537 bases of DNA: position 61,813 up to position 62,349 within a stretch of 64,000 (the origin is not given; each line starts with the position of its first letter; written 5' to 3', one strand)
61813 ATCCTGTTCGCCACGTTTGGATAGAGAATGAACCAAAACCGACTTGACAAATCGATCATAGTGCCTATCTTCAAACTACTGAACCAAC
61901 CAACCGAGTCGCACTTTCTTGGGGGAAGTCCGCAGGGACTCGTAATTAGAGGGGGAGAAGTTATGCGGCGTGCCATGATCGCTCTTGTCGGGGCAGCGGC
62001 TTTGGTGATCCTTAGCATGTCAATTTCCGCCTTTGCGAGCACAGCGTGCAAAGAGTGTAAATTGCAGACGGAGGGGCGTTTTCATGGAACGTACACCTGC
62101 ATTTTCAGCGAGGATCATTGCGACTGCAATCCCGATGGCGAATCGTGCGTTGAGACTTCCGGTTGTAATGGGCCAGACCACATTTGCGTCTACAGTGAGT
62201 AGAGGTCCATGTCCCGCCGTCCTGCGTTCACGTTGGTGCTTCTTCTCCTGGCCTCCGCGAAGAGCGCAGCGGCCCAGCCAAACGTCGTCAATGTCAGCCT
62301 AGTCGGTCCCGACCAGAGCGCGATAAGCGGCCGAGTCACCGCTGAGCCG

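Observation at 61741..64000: AT-rich island with consensus sigma70 promoter driving a small 8-Cys secreted peptide and a giant CarboxypepD_reg-repeat protein (gene absent from the ORF track)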

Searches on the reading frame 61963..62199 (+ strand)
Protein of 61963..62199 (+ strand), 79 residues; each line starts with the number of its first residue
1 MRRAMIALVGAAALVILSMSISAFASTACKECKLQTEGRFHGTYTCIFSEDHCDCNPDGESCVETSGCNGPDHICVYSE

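Call 9: search_protein_families(library=pfam, proteins=[window:61963-62199:+], max_evalue=1)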
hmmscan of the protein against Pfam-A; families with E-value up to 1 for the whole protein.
window:61963-62199:+ (79 aa): 1 family
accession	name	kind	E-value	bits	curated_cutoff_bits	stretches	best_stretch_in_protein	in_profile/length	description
PF13326.11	PSII_Pbs27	-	0.051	14.3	25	1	2-45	2-45/140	Photosystem II Pbs27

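Call 10: search_protein_families(library=ncbifam, proteins=[window:61963-62199:+], max_evalue=1)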
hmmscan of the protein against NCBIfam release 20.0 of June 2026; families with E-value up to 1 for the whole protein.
window:61963-62199:+ (79 aa): 1 family
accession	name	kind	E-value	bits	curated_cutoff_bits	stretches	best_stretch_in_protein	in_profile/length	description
NF011766.0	PRK15220.1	equivalog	0.025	14.4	136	1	7-50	4-45/178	fimbrial protein YehD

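Call 11: find_encoding_contigs(protein=window:61963-62199:+, flank=10000, max_places=10)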
Protein seq(79 aa) (79 aa): 2 contigs read that carry it; 1 place shown.
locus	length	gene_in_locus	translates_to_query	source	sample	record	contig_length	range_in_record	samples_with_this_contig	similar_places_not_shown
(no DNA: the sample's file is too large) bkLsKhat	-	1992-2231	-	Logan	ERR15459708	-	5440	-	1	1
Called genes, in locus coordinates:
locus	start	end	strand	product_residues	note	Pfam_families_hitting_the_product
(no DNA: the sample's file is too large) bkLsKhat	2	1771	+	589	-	?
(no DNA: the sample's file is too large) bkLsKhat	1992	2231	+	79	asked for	-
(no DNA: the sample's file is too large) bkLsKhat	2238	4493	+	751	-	PF13620:CarboxypepD_reg (weak)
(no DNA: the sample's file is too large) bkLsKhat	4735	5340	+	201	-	PF13620:CarboxypepD_reg (faint)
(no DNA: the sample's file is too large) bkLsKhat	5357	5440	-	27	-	?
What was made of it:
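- An identical ORF occurs in an independent assembly (call 11).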

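Call 12: find_homologous_proteins(query=window:61963-62199:+, max_evalue=10)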
Query seq(79 aa) (79 aa): 1 proteins with E <= 10 among 1 candidates.
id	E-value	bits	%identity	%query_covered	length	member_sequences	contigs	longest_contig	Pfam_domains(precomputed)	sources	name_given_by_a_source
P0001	1.3e-47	176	100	100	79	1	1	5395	-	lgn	-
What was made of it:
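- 61963..62202 (+): Gene for the 79-aa precursor. The predicted Sec signal peptide is residues 1-25 (61963-62037, cleavage AFA|ST). The 54-aa mature miniprotein (62038-62199) has 8 Cys, net charge -7, and a 4-residue tail VYSE after the last Cys. An identical protein (P0001) occurs in an independent short-read assembly (calls 11, 12).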

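Call 32: find_homologous_proteins(query=A2, max_evalue=10)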
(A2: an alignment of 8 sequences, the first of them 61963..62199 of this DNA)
Query A2 (8 sequences) (79 aa, profile of the alignment): 14 proteins with E <= 10 among 2709 candidates.
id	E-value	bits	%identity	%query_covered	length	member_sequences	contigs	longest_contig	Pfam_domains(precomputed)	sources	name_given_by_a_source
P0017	2.4e-22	97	-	-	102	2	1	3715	-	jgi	-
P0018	9.9e-21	92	-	-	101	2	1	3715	-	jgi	-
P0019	3.3e-19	87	-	-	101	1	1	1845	-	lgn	-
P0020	6.1e-16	76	44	11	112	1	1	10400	-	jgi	jgi:hypothetical protein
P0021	4.3e-15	74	29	86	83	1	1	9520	-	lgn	-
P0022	5.2e-15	73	-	-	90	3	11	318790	-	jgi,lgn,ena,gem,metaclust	jgi:hypothetical protein|metaclust:\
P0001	3.8e-14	71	100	100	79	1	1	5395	-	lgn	-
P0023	9.7e-12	63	-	-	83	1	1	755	-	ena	-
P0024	2.3e-8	52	-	-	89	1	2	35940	-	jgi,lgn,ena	-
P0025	6.0e-8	51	21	54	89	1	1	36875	-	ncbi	-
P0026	1.0e-6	47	-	-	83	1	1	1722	-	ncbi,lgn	-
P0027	1.2e-6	47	-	-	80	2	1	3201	-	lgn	-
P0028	9.2e-6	44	80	6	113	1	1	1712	-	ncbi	-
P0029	9.7e-4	37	21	76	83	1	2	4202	-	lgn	-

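Call 43: search_protein_families(library=pfam, proteins=[L006:8999-9637:+, L006:12634-13380:+], max_evalue=0.1)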
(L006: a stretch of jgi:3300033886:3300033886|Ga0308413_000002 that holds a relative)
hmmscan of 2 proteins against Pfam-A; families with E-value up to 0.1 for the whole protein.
L006:8999-9637:+ (213 aa): 0 families

L006:12634-13380:+ (249 aa): 1 family
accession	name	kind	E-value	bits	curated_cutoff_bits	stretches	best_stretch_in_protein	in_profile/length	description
PF03544.19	TonB_C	-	3.5e-08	34.2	24.6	1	184-239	16-71/79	Gram-negative bacterial TonB protein C-terminal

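Call 44: predict_structure(alignment_id=A3)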
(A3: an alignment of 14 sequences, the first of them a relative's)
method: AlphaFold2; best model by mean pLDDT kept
length: 79 residues; sequences in the alignment: 14
mean_pLDDT: 54.6   pTM: 0.33
mean pLDDT of the five models: 54.6, 52.3, 51.9, 51.7, 48.2
residues with pLDDT >= 90: 0; 70-90: 19; 50-70: 7; < 50: 53
segments of 3 or more residues with pLDDT < 50: 26-50, 52-79
pLDDT, mean of each block of 10 residues (from residue 1): 83 82 52 44 46 44 40 44
secondary structure, 60 per line:
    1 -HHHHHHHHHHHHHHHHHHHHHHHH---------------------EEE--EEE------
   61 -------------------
elements in order: H2-25 E47-49 E52-54
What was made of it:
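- On Bacterial cis-defensin (CS-alpha-beta): The AlphaFold2 model of the mature part has pLDDT about 44 and shows no helix, so it is unusable (call 44).
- The AlphaFold2 model of the miniprotein is unusable (mature part pLDDT about 44, call 44), so its fold and disulfide pattern are unknown.
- Tried and rejected: Structure prediction of the miniprotein with a 14-sequence alignment gave a mature part with pLDDT about 44, so no fold search was attempted (call 44).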

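Call 45: search_protein_representatives(alignment_id=A3)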
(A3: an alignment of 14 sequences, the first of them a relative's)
Query: 14 sequences, 81 profile positions. Proteins with E-value up to 0.001 (for the whole library): 11; up to 1e-10: 6; up to 1e-30: 0. The best 11 are listed.
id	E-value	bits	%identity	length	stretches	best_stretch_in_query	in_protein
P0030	5.7e-26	106.8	-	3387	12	3-44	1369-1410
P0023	1.0e-21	93.2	-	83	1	3-81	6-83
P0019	9.1e-21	90.1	-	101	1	1-80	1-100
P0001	1.0e-16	77.1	-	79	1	1-80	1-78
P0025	2.0e-16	76.2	-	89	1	1-81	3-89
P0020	1.6e-12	63.7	-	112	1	1-71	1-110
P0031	7.7e-05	39.1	-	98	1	3-64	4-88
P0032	1.1e-04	38.5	-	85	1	1-71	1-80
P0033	1.8e-04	37.9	-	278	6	4-42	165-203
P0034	5.7e-04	36.3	-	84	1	1-79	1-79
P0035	5.9e-04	36.2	-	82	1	7-80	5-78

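Call 62: search_protein_families(library=pfam, alignment_id=A3, max_evalue=0.1)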
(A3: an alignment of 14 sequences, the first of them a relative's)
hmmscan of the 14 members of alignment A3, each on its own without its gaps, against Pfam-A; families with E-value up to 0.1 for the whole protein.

A. member 1, P0001 (79 aa): 1 family
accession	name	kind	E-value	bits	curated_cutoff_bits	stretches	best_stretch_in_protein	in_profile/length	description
PF13326.11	PSII_Pbs27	-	0.051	14.3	25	1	2-45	2-45/140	Photosystem II Pbs27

B. families by the number of members that match (of 14 scanned): 1 family
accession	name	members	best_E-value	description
PF13326.11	PSII_Pbs27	1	0.051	Photosystem II Pbs27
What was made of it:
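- On Proteinaceous metallocarboxypeptidase inhibitor (PCI/LCI/NvCI type): There is no Pfam hit (call 62).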

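Call 63: search_solved_structures(query=A3, max_evalue=10)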
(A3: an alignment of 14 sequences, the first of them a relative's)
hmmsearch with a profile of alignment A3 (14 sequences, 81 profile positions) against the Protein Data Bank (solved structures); distinct sequences matched with E-value up to 10: 5.
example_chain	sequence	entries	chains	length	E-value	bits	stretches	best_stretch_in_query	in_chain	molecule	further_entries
5h1s_f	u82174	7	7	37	0.81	13.3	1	21-48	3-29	50S ribosomal protein L36, chloroplastic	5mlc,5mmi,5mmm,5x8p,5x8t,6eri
1wev_A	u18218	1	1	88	1.1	12.9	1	25-58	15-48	RIKEN cDNA 1110020M19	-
2a3m_A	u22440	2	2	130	1.7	12.3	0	1-54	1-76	COG3005: Nitrate/TMAO reductases, membrane-bound tetraheme cytochrome c subunit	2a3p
2yt5_A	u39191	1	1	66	6.5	10.4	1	23-70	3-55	Metal-response element-binding transcription factor 2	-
6ov2_A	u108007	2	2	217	6.5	10.4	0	8-35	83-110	Claudin-9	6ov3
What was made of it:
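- On Proteinaceous metallocarboxypeptidase inhibitor (PCI/LCI/NvCI type): The family profile against all PDB chain sequences gave a best E of 0.8, with no inhibitor among the hits (call 63).
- Closest known: Proteinaceous metallocarboxypeptidase inhibitors. Different: There is no sequence relationship (call 63), the origin is bacterial, there is no conserved peptidase partner, and no activity has been tested.
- A profile search of PDB sequences found nothing better than E 0.8 and no carboxypeptidase inhibitor (call 63). The only weak PDB sequence hits are zinc-ribbon or PHD-type proteins, at E about 1 (call 63).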

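Call 66: search_protein_families(library=pfam, proteins=[L009:3380-4783:+], max_evalue=0.001)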
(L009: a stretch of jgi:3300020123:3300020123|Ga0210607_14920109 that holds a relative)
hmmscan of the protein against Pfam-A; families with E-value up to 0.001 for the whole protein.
L009:3380-4783:+ (468 aa): 6 families
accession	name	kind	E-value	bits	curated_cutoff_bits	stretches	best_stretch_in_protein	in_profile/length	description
PF13646.12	HEAT_2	-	1.8e-41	140.8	27.7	4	361-444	1-87/88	HEAT repeats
PF02985.28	HEAT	-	7.5e-20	69.6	23.5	0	334-355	6-27/31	HEAT repeat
PF03130.22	HEAT_PBS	-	1.8e-19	68.5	20.9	2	344-370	1-27/27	PBS lyase HEAT-like repeat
PF13513.12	HEAT_EZ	-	2.2e-08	34.9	27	1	342-384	1-55/55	HEAT-like repeat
PF21581.3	SCD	-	2.9e-06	27.9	27.5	0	391-415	33-57/75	Stromalin conservative domain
PF11838.14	ERAP1_C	-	2.1e-05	24.5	38.2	1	243-428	48-224/318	ERAP1-like C-terminal domain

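Call 84: search_protein_families(library=padloc, proteins=[P0001], max_evalue=0.01)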
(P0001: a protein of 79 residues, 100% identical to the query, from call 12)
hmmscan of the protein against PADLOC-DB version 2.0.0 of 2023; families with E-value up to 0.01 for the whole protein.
P0001 (79 aa): 0 families

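Call 85: search_protein_families(library=phrogs, proteins=[P0001], max_evalue=0.01)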
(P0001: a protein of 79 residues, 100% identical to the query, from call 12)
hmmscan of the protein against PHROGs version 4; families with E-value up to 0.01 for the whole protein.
P0001 (79 aa): 0 families
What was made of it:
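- The peptides show no hits to PADLOC or PHROGs (calls 84, 85).
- Tried and rejected: PADLOC and PHROGs gave no hits (calls 84, 85).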

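Call 97: find_encoding_contigs(protein=P0025, flank=8000, max_places=2)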
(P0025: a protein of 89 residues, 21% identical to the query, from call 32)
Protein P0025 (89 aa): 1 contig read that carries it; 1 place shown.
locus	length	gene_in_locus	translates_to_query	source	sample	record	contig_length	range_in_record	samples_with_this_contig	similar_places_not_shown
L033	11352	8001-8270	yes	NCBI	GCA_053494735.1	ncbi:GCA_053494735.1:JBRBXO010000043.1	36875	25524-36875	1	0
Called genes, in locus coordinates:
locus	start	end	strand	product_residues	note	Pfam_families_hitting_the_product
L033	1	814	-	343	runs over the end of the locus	PF06723:MreB_Mbl, PF00022:Actin (faint), PF25216:Volactin (weak)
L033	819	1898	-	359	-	PF01520:Amidase_3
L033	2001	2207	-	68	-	PF07311:Dodecin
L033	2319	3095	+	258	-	-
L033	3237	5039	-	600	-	PF04290:DctQ, PF06808:DctM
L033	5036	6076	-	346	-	PF03480:DctP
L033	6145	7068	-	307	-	PF16811:TAtT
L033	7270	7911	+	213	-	-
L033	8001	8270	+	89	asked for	-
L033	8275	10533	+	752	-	PF10670:DUF4198 (faint), PF13620:CarboxypepD_reg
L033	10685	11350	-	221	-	?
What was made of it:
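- The TonB link is already lost in the close relative L033 (call 97).
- Tried and rejected: The TonB/TonB-dependent receptor link seen in L006 was rejected as a conserved partner because the close relative L033 lacks it (call 97).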
